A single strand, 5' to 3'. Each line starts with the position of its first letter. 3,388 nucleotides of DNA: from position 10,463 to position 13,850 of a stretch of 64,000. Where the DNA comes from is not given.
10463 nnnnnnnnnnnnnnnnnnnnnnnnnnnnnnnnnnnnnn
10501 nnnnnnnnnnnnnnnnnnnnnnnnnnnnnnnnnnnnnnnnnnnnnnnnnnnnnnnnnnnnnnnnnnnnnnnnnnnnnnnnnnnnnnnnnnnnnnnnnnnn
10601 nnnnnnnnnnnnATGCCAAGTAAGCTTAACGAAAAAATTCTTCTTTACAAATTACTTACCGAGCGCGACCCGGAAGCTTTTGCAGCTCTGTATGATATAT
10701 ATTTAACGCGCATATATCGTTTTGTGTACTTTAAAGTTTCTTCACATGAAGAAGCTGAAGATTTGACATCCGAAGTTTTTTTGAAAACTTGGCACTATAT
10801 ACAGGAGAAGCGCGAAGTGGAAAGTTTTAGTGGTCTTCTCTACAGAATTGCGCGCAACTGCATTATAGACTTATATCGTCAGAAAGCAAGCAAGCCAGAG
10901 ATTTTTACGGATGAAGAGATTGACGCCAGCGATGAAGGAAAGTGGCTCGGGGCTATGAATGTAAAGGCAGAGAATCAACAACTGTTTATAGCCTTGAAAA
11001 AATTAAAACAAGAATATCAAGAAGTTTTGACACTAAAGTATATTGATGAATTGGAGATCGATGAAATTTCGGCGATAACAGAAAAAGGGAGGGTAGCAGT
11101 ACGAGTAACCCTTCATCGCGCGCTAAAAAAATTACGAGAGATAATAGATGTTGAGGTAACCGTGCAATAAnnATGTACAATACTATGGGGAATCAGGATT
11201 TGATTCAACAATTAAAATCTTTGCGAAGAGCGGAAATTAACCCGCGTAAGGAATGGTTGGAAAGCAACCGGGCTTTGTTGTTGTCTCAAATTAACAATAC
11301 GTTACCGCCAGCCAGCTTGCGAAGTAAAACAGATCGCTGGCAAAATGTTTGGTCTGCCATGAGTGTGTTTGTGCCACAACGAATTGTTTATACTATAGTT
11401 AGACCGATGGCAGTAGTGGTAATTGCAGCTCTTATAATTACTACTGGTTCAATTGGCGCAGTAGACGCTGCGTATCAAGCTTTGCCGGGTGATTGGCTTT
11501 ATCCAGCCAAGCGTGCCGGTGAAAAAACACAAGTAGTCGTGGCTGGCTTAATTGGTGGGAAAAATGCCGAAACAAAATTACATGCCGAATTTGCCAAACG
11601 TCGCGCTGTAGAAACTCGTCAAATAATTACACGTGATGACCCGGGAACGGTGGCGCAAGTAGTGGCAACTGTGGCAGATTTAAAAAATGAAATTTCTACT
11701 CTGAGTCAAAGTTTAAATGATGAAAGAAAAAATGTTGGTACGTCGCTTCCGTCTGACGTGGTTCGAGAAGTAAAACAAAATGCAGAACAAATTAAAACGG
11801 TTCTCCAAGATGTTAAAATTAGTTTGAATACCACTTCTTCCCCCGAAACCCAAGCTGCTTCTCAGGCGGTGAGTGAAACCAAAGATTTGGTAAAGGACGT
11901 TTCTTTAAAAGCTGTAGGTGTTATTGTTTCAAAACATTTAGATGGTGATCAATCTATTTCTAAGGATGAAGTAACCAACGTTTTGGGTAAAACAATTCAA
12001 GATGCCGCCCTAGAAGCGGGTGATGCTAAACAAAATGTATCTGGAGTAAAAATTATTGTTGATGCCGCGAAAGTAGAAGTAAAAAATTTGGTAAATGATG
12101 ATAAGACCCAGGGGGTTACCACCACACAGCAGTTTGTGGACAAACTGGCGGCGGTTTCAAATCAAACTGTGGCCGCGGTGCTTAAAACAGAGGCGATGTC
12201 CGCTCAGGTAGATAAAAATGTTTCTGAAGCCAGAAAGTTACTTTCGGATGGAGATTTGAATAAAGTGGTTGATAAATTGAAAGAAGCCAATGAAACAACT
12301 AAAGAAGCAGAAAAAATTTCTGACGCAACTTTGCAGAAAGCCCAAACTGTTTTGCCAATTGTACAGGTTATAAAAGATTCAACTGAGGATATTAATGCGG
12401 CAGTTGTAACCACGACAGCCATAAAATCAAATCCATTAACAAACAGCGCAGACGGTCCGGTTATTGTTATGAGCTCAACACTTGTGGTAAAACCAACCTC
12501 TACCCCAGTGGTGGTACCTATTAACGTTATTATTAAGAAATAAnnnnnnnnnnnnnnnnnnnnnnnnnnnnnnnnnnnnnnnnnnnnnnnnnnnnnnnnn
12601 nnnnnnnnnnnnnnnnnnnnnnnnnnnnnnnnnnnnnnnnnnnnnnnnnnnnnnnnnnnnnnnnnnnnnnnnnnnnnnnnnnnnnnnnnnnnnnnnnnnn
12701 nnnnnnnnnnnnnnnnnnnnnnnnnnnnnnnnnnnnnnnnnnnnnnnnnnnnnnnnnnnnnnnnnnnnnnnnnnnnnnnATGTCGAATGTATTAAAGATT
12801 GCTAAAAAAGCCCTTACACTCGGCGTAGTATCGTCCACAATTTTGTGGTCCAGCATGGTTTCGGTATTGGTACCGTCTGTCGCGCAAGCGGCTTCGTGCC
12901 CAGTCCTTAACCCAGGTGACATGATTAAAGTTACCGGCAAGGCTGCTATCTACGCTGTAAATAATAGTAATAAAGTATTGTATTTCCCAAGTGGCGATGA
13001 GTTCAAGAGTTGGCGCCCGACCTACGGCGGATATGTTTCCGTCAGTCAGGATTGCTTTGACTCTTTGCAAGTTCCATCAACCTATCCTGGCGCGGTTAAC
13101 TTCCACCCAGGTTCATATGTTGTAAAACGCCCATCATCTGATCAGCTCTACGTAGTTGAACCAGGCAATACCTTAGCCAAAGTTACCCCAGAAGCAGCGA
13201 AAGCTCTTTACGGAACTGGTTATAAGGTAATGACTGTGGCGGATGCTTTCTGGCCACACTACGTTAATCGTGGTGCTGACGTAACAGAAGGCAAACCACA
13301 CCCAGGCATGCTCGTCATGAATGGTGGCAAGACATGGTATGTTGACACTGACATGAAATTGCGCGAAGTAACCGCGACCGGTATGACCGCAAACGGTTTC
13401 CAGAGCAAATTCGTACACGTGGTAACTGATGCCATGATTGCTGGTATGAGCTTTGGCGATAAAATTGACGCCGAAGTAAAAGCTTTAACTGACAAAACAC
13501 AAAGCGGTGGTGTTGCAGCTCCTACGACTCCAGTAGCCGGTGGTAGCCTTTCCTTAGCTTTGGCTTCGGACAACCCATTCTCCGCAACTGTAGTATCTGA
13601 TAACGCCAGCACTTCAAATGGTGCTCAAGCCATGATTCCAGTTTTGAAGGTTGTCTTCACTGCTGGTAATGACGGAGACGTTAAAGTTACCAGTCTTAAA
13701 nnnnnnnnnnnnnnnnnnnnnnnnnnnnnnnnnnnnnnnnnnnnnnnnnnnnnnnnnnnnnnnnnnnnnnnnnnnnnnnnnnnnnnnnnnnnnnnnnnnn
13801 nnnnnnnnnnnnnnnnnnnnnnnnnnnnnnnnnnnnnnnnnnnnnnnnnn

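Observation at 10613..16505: ECF sigma / DUF5667-like anti-sigma pair immediately upstream of a 1241-aa secreted S-layer-like protein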

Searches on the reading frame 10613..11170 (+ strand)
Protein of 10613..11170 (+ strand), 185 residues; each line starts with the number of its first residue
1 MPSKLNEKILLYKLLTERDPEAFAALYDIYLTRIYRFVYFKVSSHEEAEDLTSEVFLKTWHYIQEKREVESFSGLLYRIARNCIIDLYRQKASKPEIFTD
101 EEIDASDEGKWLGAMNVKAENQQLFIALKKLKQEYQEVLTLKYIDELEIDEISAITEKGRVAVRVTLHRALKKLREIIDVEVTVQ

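Call 3: search_protein_families(library=pfam, proteins=[window:10613-11170:+], max_evalue=0.01)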
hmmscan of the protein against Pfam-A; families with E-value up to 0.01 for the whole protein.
window:10613-11170:+ (185 aa): 3 families
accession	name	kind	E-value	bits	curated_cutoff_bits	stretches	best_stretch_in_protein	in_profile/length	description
PF04542.20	Sigma70_r2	-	4.5e-13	49.2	24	1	26-92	1-69/71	Sigma-70 region 2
PF08281.18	Sigma70_r4_2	-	3.6e-11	43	25.7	1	127-174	7-54/54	Sigma-70, region 4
PF04545.22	Sigma70_r4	-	3e-07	30.3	24.1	1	127-176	1-50/50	Sigma-70, region 4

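Call 4: search_protein_families(library=ncbifam, proteins=[window:10613-11170:+], max_evalue=0.01)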
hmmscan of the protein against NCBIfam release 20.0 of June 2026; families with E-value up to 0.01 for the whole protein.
window:10613-11170:+ (185 aa): 85 families (the best 25 are shown)
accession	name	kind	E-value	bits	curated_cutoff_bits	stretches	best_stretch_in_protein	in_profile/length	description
TIGR02952.1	Sig70_famx2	equivalog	9.8e-36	123.2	206.45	1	15-176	5-168/170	ECF subfamily RNA polymerase sigma factor, BldN family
NF058625.1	sigma_PG0214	equivalog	1.5e-26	93.1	130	1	31-178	14-161/170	GFO_1088 family ECF-type sigma factor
NF009166.1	PRK12513.1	equivalog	1.9e-23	83.2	206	1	16-179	17-187/193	RNA polymerase sigma factor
TIGR02937.1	sigma70-ECF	superfamily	3.1e-23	82.2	42.9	1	21-177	1-164/165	sigma-70 family RNA polymerase sigma factor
NF007223.0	PRK09641.1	equivalog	1e-22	80.9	209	1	15-178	12-184/187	RNA polymerase sigma factor SigW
TIGR02948.1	SigW_bacill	equivalog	2.5e-22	79.8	243.1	1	15-176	12-182/187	RNA polymerase sigma factor SigW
TIGR02950.1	SigM_subfam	subfamily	2.7e-22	79.3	147.95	1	26-177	5-157/159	RNA polymerase sigma factor, SigM family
TIGR02985.1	Sig70_bacteroi1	subfamily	1.9e-21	77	126.4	1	21-177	1-161/162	RNA polymerase sigma-70 factor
NF009171.0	PRK12518.1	equivalog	3.3e-21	76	208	1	16-178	22-184/191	RNA polymerase sigma factor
NF007226.0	PRK09644.1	equivalog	2.1e-18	66.9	199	1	25-181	5-160/166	RNA polymerase sigma factor SigM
NF007220.0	PRK09639.1-5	equivalog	3.4e-18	66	260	1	21-180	3-166/181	RNA polymerase sigma factor SigX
NF006930.0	PRK09415.1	subfamily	4.1e-18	65.8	198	1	22-179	17-176/179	RNA polymerase factor sigma C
NF009195.0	PRK12543.1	subfamily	5.6e-18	65.1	197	1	11-181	10-181/192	RNA polymerase sigma factor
TIGR02954.1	Sig70_famx3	hypoth_equivalog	1.7e-17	63.7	188.5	1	9-179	4-168/170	RNA polymerase sigma-70 factor, TIGR02954 family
NF009172.0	PRK12519.1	subfamily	1.8e-17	63.6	222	1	11-179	19-190/194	RNA polymerase sigma factor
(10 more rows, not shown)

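Call 75: find_related_loci(query=A8, collection=metagenome_contigs, flank=7000)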
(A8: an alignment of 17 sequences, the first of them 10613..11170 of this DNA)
Query A8 (185 aa) in metagenome_contigs; peptide patterns used: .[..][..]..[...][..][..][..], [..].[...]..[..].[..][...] (x = any residue, [..] = any of these).
600 stretches matched a pattern (row limit reached: there are more); 316 encode a relative of the query (tblastn E <= 1e-3); the best 80 are kept; 80 distinct loci.
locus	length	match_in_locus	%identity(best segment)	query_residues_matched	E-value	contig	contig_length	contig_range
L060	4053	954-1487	67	1-178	8e-82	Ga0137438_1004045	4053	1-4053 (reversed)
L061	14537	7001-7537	64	1-177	1e-74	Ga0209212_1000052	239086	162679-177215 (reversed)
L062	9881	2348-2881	61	1-177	1e-71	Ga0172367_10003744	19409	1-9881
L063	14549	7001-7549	61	1-179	2e-71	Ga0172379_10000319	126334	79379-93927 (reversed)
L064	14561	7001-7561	63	1-183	7e-71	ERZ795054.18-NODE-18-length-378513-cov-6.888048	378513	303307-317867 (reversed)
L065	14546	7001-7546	59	1-178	5e-70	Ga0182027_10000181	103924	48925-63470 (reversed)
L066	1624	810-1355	58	1-180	5e-72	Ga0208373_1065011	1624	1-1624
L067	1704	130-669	58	1-176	3e-70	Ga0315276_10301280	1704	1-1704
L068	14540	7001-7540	58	1-178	3e-65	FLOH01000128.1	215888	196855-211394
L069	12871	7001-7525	61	1-170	1e-62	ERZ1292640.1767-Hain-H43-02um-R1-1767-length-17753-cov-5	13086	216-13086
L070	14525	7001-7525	62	3-170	4e-61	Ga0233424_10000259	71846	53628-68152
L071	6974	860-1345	61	16-170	2e-58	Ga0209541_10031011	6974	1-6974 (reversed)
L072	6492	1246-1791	51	1-179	2e-57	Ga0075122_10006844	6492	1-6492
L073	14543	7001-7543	54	1-179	1e-57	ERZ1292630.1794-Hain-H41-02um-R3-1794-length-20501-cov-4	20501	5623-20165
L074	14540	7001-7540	54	1-179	7e-57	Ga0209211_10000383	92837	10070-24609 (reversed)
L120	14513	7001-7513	38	15-179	4e-35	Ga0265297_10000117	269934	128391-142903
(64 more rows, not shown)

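Call 84: find_homologous_proteins(query=L120:9130-12798:+, max_evalue=1e-10)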
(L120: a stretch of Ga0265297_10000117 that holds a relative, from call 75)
Query L120:9130-12798:+ (1223 aa): 1308 proteins with E <= 1e-10 among 8000 candidates; the best 120 are listed.
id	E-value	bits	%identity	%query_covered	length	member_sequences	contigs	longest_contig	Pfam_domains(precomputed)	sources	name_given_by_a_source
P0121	0.0e+0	2545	100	100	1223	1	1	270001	-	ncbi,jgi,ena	ncbi:MAG: hypothetical protein WC545_02635 [Patescibacteria group bacterium]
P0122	0.0e+0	1938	79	99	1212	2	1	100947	-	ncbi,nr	ncbi:TPA: hypothetical protein DCZ15_03350 [Candidatus Falkowbacteria bacterium]|nr:hypothetical pro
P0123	0.0e+0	1808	73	100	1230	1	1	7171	-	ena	-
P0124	0.0e+0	1780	72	100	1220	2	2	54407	-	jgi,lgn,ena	-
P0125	0.0e+0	1767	72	100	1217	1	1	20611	-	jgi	jgi:hypothetical protein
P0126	0.0e+0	1634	67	100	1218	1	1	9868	-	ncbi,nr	ncbi:hypothetical protein K9M09_02300 [Patescibacteria group bacterium]|nr:hypothetical protein [Pat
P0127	0.0e+0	1617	66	100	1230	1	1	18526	-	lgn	-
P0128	0.0e+0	1525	62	100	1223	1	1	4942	-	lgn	-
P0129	0.0e+0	1502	62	100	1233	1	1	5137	-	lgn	-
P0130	0.0e+0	1472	60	100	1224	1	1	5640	-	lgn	-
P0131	0.0e+0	1463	61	100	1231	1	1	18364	-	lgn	-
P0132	0.0e+0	1353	57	99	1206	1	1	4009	-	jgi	-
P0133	0.0e+0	1347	58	100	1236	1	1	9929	-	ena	-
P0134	0.0e+0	1323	58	100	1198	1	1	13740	-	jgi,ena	-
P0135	0.0e+0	1292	56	100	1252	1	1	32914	-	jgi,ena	-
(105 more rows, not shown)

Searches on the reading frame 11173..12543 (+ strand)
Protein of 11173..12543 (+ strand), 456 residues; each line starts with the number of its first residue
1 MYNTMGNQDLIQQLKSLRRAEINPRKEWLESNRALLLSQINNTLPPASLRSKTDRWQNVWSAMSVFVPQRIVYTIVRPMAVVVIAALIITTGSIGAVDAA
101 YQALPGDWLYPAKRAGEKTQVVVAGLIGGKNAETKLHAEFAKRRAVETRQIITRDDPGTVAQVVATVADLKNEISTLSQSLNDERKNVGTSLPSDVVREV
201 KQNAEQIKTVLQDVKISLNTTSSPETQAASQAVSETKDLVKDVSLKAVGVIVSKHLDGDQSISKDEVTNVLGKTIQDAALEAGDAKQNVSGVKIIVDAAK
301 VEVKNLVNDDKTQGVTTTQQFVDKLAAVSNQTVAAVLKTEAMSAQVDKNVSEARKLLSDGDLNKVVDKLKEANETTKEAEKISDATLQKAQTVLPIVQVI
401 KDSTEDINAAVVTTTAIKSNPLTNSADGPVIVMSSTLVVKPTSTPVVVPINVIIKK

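Call 3: search_protein_families(library=pfam, proteins=[window:11173-12543:+], max_evalue=0.01)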
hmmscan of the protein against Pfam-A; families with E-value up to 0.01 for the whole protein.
window:11173-12543:+ (456 aa): 1 family
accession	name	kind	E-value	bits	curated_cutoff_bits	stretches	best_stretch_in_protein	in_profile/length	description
PF18915.5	DUF5667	-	9.5e-11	42.4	27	1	103-214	2-96/99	Domain of unknown function (DUF5667)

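Call 4: search_protein_families(library=ncbifam, proteins=[window:11173-12543:+], max_evalue=0.01)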
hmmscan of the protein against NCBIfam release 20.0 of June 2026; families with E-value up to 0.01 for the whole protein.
window:11173-12543:+ (456 aa): 0 families

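Call 58: search_solved_structures(query=window:11173-12543:+, max_evalue=1)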
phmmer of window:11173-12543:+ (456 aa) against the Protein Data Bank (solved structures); distinct sequences matched with E-value up to 1: 0.

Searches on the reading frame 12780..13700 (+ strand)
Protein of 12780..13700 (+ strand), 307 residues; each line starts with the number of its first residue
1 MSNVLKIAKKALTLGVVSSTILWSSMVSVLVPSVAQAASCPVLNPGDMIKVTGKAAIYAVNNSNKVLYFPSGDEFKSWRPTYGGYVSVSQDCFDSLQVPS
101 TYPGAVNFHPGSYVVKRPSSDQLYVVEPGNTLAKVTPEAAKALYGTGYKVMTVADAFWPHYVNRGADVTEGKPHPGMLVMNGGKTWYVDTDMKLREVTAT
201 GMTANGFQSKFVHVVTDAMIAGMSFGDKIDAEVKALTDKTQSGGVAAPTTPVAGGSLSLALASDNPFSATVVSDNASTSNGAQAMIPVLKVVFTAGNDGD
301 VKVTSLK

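Call 57: search_solved_structures(query=window:12780-13700:+, max_evalue=1)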
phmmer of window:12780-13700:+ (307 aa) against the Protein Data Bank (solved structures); distinct sequences matched with E-value up to 1: 1.
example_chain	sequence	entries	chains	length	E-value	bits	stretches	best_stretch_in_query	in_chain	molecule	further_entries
7d7o_A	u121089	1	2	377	0.92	12.2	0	65-168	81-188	Bifunctional cystathionine gamma-lyase/homocysteine desulfhydrase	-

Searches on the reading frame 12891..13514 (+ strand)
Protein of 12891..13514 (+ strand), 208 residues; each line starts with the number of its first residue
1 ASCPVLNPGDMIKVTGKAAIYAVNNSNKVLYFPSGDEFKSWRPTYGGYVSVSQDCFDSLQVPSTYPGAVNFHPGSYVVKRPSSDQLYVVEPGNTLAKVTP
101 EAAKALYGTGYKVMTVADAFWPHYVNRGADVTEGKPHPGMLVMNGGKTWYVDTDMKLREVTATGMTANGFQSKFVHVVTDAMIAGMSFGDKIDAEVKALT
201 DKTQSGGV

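Call 71: predict_structure(alignment_id=A7)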
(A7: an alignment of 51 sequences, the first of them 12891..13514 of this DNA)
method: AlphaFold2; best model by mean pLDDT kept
length: 208 residues; sequences in the alignment: 51
mean_pLDDT: 95.5   pTM: 0.89
mean pLDDT of the five models: 95.5, 95.3, 95.0, 94.8, 94.6
residues with pLDDT >= 90: 197; 70-90: 8; 50-70: 2; < 50: 1
segments of 3 or more residues with pLDDT < 50: none
pLDDT, mean of each block of 10 residues (from residue 1): 87 95 95 96 92 96 95 98 98 98 97 97 97 98 98 98 97 98 97 95 81
secondary structure, 60 per line:
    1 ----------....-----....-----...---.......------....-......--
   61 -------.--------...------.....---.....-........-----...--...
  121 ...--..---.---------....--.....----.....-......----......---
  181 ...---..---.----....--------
elements in order: E11-14 E20-23 E29-31 H35-41 E48-51 H53-58 E77-79 E86-90 E94-98 H100-107 E113-115 H118-123 E141-144 E147-151 E156-160 H162-167 E175-177 H197-200

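Call 78: fold_search(model_id=the predicted structure, library=pdb)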
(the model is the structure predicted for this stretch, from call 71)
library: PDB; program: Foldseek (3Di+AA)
matches with E <= 10: 308; with E <= 0.001: 0
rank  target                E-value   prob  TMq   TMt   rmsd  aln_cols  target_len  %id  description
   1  7nps_B1               4.8e-03  0.66  0.22  0.13  24.4       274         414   13  Structure of the periplasmic assembly from the ESX-5 inner membrane complex, C1 model (released 2021-05-26)
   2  4kk7                  5.4e-03  0.60  0.23  0.15  22.7       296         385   11  Structure of EccB1 from the type VII (ESX-1) secretion system of Mycobacterium tuberculosis. (released 2013-06-19)
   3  7nps_B4               1.1e-02  0.54  0.23  0.14  24.3       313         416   11  Structure of the periplasmic assembly from the ESX-5 inner membrane complex, C1 model (released 2021-05-26)
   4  3x3n                  1.2e-02  0.96  0.24  0.14  21.8       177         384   14  Crystal structure of EccB1 of Mycobacterium tuberculosis in spacegroup P21 (released 2015-12-09)
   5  5cyu                  1.2e-02  0.47  0.24  0.15  23.9       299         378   12  Structure of the soluble domain of EccB1 from the Mycobacterium smegmatis ESX-1 secretion system. (released 2015-08-12)
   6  7np7_B4               1.2e-02  0.44  0.21  0.10  24.8       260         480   13  Structure of an intact ESX-5 inner membrane complex, Composite C1 model (released 2021-06-02)
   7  7np7_B1               1.5e-02  0.44  0.22  0.11  24.5       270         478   12  Structure of an intact ESX-5 inner membrane complex, Composite C1 model (released 2021-06-02)
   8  5ebd                  1.9e-02  0.47  0.24  0.15  23.9       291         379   11  Crystal structure of EccB1 of Mycobacterium tuberculosis in spacegroup P21 (state IV) (released 2016-02-17)
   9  5ebc                  2.6e-02  0.35  0.21  0.12  23.4       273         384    9  Crystal structure of EccB1 of Mycobacterium tuberculosis in spacegroup P21 (state III) (released 2016-02-17)
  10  6sgy_A                3.8e-02  0.21  0.20  0.12  23.1       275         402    9  Structure of EccB3 dimer from the ESX-3 core complex (released 2019-10-09)
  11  3x3m                  1.2e-01  0.20  0.22  0.14  23.1       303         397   12  Crystal structure of EccB1 of Mycobacterium tuberculosis in spacegroup P212121 (released 2015-12-09)
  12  9ya3_J                1.5e-01  0.09  0.12  0.11  15.7       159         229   11  Cryo-EM structure of the apical region of subpellicular microtubule (SPMT) from Toxoplasma gondii (8-nm repeat) (released 2025-12-03)
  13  8prj                  6.2e-01  0.04  0.12  0.09  14.8       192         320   10  The structure of v31Bagel8 (released 2024-07-24)
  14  8prs_A                6.9e-01  0.05  0.12  0.15  14.5       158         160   13  The structure of nvBagel4 (released 2024-07-24)
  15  8blw_B                7.3e-01  0.05  0.15  0.06  14.5       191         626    9  Vitamin B12 transporter BtuB1 with lipoprotein BtuG1 from B. theta (released 2023-08-16)
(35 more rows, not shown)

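Call 104: search_protein_representatives(protein=window:12891-13514:+)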
Query: 208 residues. Proteins with E-value up to 0.001 (for the whole library): 1195; up to 1e-10: 360; up to 1e-30: 94. The best 150 are listed.
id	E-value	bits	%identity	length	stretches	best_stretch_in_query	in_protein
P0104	4.6e-100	349.9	74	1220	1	1-208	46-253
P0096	8.8e-99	345.7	75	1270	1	1-208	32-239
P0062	1.2e-94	332.2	72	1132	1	1-208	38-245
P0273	7.8e-92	323.0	70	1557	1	2-204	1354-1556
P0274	3.8e-89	314.2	68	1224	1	1-208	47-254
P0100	4.4e-89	314.0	68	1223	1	1-208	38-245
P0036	4.6e-89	314.0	69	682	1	1-207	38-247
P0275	1.2e-88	312.6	69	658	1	2-205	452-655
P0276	2.1e-88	311.8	69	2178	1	2-204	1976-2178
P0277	5.4e-88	310.5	69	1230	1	1-208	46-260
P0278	2.8e-85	301.6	67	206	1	2-204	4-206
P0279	4.9e-85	300.8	64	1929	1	2-204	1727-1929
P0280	7.3e-84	297.0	66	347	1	3-200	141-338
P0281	2.6e-83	295.2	64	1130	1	1-208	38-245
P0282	5.4e-83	294.1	63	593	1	1-200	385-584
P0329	6.9e-43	163.1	42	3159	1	2-202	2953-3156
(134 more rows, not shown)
